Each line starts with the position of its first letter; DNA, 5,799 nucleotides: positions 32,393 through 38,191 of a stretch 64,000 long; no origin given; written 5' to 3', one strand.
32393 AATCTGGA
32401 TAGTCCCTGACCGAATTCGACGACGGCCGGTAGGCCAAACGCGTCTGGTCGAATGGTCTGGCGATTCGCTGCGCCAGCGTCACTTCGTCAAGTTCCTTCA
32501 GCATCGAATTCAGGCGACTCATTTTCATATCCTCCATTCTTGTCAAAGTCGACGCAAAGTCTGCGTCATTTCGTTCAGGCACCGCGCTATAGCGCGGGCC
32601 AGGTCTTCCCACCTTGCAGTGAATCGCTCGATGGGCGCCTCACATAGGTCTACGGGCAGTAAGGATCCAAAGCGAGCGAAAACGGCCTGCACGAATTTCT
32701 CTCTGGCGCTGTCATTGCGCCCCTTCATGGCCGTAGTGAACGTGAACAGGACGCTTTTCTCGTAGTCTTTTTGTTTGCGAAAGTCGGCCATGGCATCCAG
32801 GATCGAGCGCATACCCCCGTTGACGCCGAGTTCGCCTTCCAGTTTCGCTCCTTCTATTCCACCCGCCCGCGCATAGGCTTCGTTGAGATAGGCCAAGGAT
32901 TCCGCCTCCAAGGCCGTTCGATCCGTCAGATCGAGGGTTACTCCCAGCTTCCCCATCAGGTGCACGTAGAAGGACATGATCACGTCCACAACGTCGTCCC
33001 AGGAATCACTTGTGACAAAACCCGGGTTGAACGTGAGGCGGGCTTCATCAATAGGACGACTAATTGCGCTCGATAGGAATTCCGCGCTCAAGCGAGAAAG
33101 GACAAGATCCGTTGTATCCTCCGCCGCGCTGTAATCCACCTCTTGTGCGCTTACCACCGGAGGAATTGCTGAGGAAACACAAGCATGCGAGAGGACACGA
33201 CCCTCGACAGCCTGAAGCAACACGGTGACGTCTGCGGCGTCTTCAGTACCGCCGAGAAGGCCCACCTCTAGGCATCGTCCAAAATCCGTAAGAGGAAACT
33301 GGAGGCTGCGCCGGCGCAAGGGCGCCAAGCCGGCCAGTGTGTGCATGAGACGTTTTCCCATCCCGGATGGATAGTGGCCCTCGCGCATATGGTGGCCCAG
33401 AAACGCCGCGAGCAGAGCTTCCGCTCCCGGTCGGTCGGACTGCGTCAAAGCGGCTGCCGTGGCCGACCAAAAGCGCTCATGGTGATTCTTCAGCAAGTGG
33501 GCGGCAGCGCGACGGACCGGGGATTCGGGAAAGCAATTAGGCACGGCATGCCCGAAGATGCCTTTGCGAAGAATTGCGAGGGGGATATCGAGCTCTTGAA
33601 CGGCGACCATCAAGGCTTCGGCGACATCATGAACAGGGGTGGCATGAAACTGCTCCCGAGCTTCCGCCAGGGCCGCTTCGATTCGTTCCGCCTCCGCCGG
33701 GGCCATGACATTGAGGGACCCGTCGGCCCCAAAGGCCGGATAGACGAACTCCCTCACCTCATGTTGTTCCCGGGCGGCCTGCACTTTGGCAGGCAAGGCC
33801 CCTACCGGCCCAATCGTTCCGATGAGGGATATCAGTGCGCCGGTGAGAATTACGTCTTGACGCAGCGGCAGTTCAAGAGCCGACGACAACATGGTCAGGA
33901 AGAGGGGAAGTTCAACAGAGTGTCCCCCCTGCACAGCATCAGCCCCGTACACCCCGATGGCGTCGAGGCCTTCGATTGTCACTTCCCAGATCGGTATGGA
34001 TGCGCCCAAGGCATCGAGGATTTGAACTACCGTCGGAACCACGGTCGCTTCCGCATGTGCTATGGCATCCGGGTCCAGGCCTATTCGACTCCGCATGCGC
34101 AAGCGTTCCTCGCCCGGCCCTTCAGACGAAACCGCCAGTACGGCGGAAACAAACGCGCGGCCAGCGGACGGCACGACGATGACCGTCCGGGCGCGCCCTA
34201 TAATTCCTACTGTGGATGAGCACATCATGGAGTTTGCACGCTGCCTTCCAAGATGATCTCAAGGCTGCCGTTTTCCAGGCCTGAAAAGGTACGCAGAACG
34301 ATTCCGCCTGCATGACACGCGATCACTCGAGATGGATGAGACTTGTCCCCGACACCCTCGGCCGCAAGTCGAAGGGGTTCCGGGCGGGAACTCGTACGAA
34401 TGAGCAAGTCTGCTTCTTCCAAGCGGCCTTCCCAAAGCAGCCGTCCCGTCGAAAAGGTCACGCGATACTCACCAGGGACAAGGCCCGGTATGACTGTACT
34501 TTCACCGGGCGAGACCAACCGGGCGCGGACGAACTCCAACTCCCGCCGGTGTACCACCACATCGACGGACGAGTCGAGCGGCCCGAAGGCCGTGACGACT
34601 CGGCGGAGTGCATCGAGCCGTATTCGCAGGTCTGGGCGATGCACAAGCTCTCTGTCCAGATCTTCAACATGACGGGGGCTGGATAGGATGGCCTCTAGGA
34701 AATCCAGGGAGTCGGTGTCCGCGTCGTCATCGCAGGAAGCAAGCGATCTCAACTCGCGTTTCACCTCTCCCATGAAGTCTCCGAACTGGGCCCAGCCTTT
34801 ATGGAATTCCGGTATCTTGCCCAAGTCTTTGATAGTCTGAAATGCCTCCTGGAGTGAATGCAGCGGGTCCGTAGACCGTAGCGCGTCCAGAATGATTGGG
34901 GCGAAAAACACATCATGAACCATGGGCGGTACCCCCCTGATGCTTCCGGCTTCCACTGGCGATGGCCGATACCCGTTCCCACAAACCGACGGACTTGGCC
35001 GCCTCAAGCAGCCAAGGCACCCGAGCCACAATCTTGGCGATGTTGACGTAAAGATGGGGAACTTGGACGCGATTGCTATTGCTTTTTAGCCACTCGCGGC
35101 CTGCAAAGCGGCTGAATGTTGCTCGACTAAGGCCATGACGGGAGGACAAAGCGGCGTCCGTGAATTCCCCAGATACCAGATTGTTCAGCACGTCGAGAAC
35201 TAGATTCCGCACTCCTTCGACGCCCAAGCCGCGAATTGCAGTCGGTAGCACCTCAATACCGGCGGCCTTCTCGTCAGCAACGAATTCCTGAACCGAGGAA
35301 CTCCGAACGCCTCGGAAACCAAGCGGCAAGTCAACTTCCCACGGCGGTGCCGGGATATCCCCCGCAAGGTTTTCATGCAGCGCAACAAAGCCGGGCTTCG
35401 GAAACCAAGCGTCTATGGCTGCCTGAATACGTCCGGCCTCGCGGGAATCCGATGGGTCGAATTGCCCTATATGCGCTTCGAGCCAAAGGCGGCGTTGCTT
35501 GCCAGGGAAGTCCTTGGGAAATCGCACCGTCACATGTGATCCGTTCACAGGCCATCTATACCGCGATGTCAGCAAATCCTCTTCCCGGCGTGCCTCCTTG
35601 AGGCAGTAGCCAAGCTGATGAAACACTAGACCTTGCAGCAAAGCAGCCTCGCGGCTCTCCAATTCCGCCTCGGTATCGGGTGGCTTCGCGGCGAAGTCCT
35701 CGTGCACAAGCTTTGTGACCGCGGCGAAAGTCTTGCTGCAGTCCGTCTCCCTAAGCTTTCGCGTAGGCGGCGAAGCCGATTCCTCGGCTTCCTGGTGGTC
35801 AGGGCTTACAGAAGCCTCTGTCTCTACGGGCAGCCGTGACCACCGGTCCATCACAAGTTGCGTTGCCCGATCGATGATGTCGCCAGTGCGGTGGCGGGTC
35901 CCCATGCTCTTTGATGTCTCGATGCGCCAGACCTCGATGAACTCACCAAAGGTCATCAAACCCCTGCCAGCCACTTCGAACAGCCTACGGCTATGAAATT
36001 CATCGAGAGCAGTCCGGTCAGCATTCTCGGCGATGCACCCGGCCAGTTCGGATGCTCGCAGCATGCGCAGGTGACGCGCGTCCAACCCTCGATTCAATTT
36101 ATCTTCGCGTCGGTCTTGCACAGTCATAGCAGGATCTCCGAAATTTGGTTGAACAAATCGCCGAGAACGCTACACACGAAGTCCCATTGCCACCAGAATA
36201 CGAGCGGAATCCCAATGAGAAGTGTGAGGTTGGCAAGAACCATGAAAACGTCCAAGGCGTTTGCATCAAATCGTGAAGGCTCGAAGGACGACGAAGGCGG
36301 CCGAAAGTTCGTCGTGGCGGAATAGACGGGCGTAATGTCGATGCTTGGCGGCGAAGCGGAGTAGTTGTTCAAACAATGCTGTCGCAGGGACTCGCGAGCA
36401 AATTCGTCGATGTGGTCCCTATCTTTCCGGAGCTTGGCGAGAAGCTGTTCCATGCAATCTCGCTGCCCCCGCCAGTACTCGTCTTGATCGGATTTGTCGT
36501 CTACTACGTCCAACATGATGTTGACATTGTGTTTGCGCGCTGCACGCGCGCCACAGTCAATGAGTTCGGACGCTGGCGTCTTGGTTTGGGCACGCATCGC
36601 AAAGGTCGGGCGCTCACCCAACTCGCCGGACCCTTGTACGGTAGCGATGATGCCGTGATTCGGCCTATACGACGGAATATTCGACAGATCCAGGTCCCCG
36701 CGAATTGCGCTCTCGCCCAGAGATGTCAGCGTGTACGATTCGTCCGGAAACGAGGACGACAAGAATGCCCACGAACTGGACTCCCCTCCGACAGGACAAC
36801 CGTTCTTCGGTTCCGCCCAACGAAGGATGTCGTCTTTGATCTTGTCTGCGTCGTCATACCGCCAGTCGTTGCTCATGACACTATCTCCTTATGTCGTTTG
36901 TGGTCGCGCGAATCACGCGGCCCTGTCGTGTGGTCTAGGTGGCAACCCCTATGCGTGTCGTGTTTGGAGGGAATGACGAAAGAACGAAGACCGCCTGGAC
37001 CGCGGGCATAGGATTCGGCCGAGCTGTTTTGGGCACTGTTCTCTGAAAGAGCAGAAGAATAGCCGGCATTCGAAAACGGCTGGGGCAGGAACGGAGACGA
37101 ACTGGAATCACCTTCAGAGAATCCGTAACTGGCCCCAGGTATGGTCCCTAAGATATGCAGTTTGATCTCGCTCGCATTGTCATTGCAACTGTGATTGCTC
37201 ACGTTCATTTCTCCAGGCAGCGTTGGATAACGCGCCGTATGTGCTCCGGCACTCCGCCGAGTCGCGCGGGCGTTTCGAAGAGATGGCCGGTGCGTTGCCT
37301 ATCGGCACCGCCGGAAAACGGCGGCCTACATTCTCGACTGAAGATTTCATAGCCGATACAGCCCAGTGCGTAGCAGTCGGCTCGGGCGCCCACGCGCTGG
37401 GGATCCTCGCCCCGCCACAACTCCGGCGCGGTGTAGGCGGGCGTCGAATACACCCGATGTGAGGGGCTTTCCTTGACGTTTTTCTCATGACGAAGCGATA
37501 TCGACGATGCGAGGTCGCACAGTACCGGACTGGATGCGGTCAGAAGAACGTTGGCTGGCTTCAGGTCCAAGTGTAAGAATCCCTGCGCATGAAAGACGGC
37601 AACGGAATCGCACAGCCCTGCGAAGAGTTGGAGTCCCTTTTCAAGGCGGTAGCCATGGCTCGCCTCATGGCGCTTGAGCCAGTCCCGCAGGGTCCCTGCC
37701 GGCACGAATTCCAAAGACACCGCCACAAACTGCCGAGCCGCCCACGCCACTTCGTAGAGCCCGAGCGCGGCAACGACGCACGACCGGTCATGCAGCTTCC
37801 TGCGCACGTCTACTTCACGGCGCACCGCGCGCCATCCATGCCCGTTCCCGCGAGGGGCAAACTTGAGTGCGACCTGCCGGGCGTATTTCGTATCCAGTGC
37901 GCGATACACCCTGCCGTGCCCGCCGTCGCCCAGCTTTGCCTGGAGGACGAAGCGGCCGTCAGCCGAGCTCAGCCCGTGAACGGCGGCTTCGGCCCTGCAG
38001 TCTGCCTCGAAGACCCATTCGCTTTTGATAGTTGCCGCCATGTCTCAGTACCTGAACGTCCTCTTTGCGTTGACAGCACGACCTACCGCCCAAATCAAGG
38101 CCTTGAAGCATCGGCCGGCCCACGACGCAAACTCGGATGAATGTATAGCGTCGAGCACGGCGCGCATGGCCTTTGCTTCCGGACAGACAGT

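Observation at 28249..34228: One ~190-aa helical domain present four times: two stand-alone copies, one fused to a Lon-like protease, one divergent copy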

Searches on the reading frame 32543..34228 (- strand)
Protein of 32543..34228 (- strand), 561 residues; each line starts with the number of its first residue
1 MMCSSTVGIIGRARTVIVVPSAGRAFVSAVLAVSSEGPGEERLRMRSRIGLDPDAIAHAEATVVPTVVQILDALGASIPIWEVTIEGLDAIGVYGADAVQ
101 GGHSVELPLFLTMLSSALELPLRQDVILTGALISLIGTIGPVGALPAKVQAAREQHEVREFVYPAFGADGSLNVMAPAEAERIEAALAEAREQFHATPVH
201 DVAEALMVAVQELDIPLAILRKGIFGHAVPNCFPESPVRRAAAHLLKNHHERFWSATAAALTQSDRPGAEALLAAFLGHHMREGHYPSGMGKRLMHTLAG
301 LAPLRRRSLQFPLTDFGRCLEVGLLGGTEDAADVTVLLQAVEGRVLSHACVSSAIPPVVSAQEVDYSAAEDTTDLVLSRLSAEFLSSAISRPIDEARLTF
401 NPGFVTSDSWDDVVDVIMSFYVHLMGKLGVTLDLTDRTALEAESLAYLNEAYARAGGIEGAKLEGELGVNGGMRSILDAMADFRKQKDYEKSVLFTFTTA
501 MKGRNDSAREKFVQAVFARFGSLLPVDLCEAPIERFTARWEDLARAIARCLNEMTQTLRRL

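Call 9: search_protein_families(library=pfam, max_evalue=0.1, proteins=[window:32543-34228:-])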
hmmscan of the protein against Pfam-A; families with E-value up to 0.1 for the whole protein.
window:32543-34228:- (561 aa): 2 families
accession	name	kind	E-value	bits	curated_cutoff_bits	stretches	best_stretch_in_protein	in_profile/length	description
PF05362.19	Lon_C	-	0.00087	19.3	21.1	1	102-164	109-169/205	Lon protease (S16) C-terminal proteolytic domain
PF13541.12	ChlI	-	0.027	14.8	27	0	93-164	49-118/121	Subunit ChlI of Mg-chelatase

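Call 10: search_protein_families(library=padloc, max_evalue=0.1, proteins=[window:32543-34228:-])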
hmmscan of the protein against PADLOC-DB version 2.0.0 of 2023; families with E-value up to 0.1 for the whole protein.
window:32543-34228:- (561 aa): 0 families

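Call 13: search_protein_families(library=ncbifam, max_evalue=0.1, proteins=[window:32543-34228:-])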
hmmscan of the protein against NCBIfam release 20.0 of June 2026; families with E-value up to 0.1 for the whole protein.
window:32543-34228:- (561 aa): 4 families
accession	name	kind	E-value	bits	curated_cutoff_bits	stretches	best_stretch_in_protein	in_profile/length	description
TIGR02903.1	spore_lon_C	equivalog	9e-06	24.5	678.8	1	97-162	521-583/615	Lon family ATP-dependent protease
TIGR00764.1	lon_rel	equivalog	7.9e-05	21.4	516.6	1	102-165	500-561/608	ATP-dependent protease LonB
TIGR02902.1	spore_lonB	equivalog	0.0016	17.2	723.3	1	98-155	438-493/531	ATP-dependent protease LonB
TIGR00763.1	lon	equivalog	0.027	12.9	608.05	1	107-165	706-762/795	endopeptidase La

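Call 38: search_solved_structures(query=A5, max_evalue=1, show_alignments=2)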
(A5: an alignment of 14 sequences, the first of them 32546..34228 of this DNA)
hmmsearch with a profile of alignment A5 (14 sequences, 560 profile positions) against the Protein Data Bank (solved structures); distinct sequences matched with E-value up to 1: 47.
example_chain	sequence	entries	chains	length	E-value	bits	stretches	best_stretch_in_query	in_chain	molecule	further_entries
1xhk_A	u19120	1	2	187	1.1e-10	43.7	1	73-167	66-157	Putative protease La homolog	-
1z0c_A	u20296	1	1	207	1.8e-08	36.4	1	100-213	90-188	Putative protease La homolog type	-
1z0e_A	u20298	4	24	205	2.6e-08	35.9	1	100-213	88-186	Putative protease La homolog type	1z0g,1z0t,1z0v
1z0w_A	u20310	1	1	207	2.8e-08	35.8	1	100-213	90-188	Putative protease La homolog type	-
1z0b_A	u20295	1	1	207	2.9e-08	35.7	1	100-213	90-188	Putative protease La homolog type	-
2x36_A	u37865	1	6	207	8.8e-08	34.1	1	103-168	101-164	LON PROTEASE HOMOLOG, MITOCHONDRIAL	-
6wys_A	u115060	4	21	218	9.8e-08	34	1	103-168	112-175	Lon protease homolog, mitochondrial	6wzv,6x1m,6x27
7ksl_C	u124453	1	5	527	2e-07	32.9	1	103-168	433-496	Lon protease homolog, mitochondrial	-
7ksm_A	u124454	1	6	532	2.1e-07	32.9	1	103-168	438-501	Lon protease homolog, mitochondrial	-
7krz_A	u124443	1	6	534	2.1e-07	32.9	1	103-168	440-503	Lon protease homolog, mitochondrial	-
22ib_A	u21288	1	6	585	2.3e-07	32.8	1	103-168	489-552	Lon protease homolog, mitochondrial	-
8ojl_A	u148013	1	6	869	3.9e-07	32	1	103-168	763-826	Lon protease homolog, mitochondrial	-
7ngf_A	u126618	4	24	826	4e-07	32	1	103-168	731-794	Lon protease homolog, mitochondrial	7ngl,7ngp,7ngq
7nfy_A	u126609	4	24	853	4.2e-07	31.9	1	103-168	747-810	Lon protease homolog, mitochondrial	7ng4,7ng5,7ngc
31ep_A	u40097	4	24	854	4.2e-07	31.9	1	103-168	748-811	Lon protease homolog, mitochondrial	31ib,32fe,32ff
5h45_A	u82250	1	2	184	0.0032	19.1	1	85-151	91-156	DNA repair protein RadA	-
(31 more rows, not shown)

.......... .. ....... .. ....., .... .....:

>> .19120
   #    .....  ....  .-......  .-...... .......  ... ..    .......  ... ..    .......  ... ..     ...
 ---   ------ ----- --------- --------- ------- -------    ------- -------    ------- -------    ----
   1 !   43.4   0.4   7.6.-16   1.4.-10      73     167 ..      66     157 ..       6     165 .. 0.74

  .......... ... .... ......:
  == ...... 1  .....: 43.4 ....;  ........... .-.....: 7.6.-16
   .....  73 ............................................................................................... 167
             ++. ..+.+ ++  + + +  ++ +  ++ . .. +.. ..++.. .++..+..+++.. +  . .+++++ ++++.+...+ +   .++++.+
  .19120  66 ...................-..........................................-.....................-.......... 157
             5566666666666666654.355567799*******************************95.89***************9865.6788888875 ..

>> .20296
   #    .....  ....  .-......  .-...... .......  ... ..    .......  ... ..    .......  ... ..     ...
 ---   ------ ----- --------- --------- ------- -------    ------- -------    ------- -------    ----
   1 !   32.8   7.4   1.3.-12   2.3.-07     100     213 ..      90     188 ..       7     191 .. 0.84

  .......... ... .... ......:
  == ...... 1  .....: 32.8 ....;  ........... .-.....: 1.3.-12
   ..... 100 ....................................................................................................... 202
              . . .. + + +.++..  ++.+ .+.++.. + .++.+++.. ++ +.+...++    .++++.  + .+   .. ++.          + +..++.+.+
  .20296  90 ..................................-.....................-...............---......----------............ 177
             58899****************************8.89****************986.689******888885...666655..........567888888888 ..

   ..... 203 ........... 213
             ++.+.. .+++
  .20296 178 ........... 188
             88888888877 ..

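Call 43: search_protein_families(library=phrogs, max_evalue=0.01, proteins=[window:32543-34228:-])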
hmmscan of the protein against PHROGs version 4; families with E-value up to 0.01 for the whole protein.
window:32543-34228:- (561 aa): 0 families

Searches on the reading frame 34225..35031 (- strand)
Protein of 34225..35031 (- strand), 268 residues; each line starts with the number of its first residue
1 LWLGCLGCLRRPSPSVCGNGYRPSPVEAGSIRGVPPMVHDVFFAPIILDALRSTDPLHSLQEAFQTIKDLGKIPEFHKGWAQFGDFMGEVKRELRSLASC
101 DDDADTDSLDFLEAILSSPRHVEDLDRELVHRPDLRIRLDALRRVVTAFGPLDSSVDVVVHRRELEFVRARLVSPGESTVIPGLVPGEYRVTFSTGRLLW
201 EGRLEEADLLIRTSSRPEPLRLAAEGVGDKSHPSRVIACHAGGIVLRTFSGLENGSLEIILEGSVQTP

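Call 9: search_protein_families(library=pfam, max_evalue=0.1, proteins=[window:34225-35031:-])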
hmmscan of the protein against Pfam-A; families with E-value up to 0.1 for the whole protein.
window:34225-35031:- (268 aa): 0 families

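Call 10: search_protein_families(library=padloc, max_evalue=0.1, proteins=[window:34225-35031:-])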
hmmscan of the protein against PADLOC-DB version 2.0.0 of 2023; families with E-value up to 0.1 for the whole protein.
window:34225-35031:- (268 aa): 0 families

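Call 13: search_protein_families(library=ncbifam, max_evalue=0.1, proteins=[window:34225-35031:-])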
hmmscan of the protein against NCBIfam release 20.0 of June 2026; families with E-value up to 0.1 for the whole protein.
window:34225-35031:- (268 aa): 0 families

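Call 43: search_protein_families(library=phrogs, max_evalue=0.01, proteins=[window:34225-35031:-])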
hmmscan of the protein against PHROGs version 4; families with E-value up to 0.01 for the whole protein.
window:34225-35031:- (268 aa): 0 families

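Call 56: search_solved_structures(query=A7, max_evalue=10, show_alignments=1)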
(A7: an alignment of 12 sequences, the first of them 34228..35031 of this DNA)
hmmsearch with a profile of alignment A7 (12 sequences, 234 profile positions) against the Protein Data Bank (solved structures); distinct sequences matched with E-value up to 10: 11.
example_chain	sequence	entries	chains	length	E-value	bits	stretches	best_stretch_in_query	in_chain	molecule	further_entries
1orj_A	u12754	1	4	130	0.053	16.1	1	28-120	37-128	flagellar protein FliS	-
1ory_A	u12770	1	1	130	0.063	15.9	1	28-120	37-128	flagellar protein FliS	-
5lsk_N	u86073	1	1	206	0.18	14.4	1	63-139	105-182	Kinetochore-associated protein NSL1 homolog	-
5lsj_N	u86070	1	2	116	0.22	14.1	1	63-141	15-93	Kinetochore-associated protein NSL1 homolog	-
9dkk_D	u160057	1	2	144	0.34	13.5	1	40-133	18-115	Miniprotein cb3_GGGSGGGS_SB175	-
4iwb_A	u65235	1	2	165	0.41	13.2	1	28-116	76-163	FliC, FliS chimera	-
8ppr_N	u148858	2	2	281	0.42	13.2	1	63-139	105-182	Kinetochore-associated protein NSL1 homolog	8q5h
9niu_A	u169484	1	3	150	1.1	11.9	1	79-171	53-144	Fatty acid-binding protein, brain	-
6l9o_A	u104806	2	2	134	1.1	11.8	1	80-172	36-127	Fatty acid-binding protein, brain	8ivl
1fdq_A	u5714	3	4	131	1.2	11.7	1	80-171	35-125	FATTY ACID-BINDING PROTEIN, BRAIN | BRAIN-TYPE FATTY ACID BINDING PROTEIN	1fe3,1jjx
8ivf_B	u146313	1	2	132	1.2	11.7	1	80-171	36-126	Fatty acid-binding protein, brain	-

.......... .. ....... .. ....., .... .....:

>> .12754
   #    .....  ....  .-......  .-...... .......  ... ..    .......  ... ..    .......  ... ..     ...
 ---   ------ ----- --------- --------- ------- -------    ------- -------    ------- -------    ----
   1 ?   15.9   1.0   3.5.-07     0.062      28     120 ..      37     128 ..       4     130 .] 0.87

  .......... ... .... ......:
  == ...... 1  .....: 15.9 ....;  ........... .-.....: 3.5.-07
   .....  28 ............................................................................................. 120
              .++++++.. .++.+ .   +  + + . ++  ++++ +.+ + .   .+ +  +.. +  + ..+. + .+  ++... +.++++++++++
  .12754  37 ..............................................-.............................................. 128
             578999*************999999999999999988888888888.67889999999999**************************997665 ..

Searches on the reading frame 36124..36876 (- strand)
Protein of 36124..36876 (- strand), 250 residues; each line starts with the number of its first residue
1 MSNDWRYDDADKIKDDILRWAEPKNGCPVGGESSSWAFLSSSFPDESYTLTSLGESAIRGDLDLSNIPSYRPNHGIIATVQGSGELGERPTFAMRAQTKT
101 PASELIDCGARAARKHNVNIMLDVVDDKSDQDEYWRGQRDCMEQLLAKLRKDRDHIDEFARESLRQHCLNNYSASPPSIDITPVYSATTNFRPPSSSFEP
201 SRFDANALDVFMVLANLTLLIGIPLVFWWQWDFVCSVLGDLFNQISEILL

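Call 9: search_protein_families(library=pfam, max_evalue=0.1, proteins=[window:36124-36876:-])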
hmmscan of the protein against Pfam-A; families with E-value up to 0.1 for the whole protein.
window:36124-36876:- (250 aa): 0 families

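Call 10: search_protein_families(library=padloc, max_evalue=0.1, proteins=[window:36124-36876:-])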
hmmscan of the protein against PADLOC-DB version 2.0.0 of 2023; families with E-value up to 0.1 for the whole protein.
window:36124-36876:- (250 aa): 1 family
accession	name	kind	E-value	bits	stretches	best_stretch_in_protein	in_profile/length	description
PDLC01421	Cas8e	-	0.026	11.3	1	125-173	425-472/518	CAS-I-E; effector_LS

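Call 13: search_protein_families(library=ncbifam, max_evalue=0.1, proteins=[window:36124-36876:-])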
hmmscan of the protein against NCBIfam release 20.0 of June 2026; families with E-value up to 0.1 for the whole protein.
window:36124-36876:- (250 aa): 0 families

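Call 43: search_protein_families(library=phrogs, max_evalue=0.01, proteins=[window:36124-36876:-])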
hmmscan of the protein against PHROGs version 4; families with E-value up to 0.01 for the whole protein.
window:36124-36876:- (250 aa): 0 families

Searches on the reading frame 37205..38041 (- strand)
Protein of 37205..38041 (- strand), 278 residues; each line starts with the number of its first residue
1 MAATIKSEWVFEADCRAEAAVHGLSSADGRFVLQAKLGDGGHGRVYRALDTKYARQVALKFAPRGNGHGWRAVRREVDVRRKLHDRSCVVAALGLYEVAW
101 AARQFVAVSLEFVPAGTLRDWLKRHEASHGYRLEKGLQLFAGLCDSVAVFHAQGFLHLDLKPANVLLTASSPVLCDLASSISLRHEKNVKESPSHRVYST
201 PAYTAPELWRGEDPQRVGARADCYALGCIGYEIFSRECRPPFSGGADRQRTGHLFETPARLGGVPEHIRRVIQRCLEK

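Call 9: search_protein_families(library=pfam, max_evalue=0.1, proteins=[window:37205-38041:-])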
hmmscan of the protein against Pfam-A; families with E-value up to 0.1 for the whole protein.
window:37205-38041:- (278 aa): 3 families
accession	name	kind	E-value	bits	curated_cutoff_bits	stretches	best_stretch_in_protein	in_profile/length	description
PF00069.31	Pkinase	-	2.8e-28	99.5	31.7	1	33-250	3-205/263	Protein kinase domain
PF07714.23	PK_Tyr_Ser-Thr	-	8.9e-18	64.9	23.1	1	33-277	3-242/258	Protein tyrosine and serine/threonine kinase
PF01163.29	RIO1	-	0.021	14.9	22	1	148-187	119-158/187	RIO domain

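Call 10: search_protein_families(library=padloc, max_evalue=0.1, proteins=[window:37205-38041:-])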
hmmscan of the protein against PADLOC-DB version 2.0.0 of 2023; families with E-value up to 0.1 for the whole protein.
window:37205-38041:- (278 aa): 35 families (the best 25 are shown)
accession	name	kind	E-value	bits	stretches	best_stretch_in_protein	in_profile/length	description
PDLC04138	mad6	-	3.5e-36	123.3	1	28-278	50-295/659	mads_6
PDLC04053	PD-T4-6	-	2.9e-31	107.1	1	27-278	7-252/311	-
PDLC04042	PD-T4-6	-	5.3e-31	106.3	1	27-278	7-253/292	-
PDLC04061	PD-T4-6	-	1.5e-25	88.7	1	21-278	8-264/510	-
PDLC04043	PD-T4-6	-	2.9e-23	80.6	1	24-273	10-253/452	-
PDLC01088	C3a189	-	2.2e-22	77.4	1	37-277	5-242/840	kinase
PDLC04054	PD-T4-6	-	4.7e-22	76.9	1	28-278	10-254/347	-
PDLC04047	PD-T4-6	-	9.8e-22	75.5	1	28-246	9-216/327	-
PDLC04052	PD-T4-6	-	2.7e-21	74.4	1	29-245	9-219/496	-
PDLC04057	PD-T4-6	-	4.2e-21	73.5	1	28-244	7-212/443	-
PDLC04039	PD-T4-6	-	4.5e-21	73.4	1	29-278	14-256/458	-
PDLC04041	PD-T4-6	-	9e-21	72.6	1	27-278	26-274/443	-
PDLC04060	PD-T4-6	-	1.9e-19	68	1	29-246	8-213/486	-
PDLC03920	MkoA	-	1e-18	65.1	1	29-277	8-258/1112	-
PDLC04050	PD-T4-6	-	1.2e-16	58.7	1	29-252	63-276/480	-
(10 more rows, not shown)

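Call 13: search_protein_families(library=ncbifam, max_evalue=0.1, proteins=[window:37205-38041:-])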
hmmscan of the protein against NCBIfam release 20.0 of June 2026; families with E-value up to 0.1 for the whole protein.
window:37205-38041:- (278 aa): 13 families
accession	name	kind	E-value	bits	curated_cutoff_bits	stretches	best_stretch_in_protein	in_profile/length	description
NF047741.1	antiphage_MADS6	equivalog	1.5e-24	86.5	460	2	72-277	241-440/612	methylation-associated defense system protein kinase MAD6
NF033483.0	PknB_PASTA_kin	equivalog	3.1e-22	79.3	450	1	28-245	6-211/563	Stk1 family PASTA domain-containing Ser/Thr kinase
NF038150.1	lanthi_synth_IV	equivalog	1.2e-20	73.5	650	1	27-234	187-390/851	class IV lanthionine synthetase LanL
NF052427.1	StpK7MSMEG_1200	equivalog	3.8e-18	65.3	900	1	29-260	7-228/601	serine/threonine protein kinase StpK7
TIGR03903.1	TOMM_kin_cyc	equivalog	2.1e-12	45.7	705.75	1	66-232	18-181/1267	TOMM system kinase/cyclase fusion protein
NF053615.1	SerThrKinAfsKStmc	equivalog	4.6e-12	45.4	1300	1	29-277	13-248/809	protein serine/threonine kinase AfsK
NF009651.0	PRK13184.1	equivalog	5.1e-12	44.6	839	1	33-234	6-225/932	serine/threonine-protein kinase PknD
NF038151.1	lanthi_synth_III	equivalog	1.5e-11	43.4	575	1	27-234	218-423/833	class III lanthionine synthetase LanKC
NF033442.0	BREX_PglW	equivalog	2e-08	32.5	990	2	27-169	510-644/1391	BREX system serine/threonine kinase PglW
NF058632.1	SerThrKinPrkT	equivalog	0.00012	21.2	280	1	30-172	22-155/322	serine/threonine protein kinase PrkT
TIGR03724.2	arch_bud32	equivalog_domain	0.0013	18.3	125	1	108-178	70-129/193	KEOPS complex kinase/ATPase Bud32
NF041645.1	prot_kin_PA4780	equivalog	0.0044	16.3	350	1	134-188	143-197/274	PA4780 family RIO1-like protein kinase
NF043056.1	T4SS_LegK1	equivalog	0.019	13.6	550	1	153-229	208-279/516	Dot/Icm T4SS effector kinase LegK1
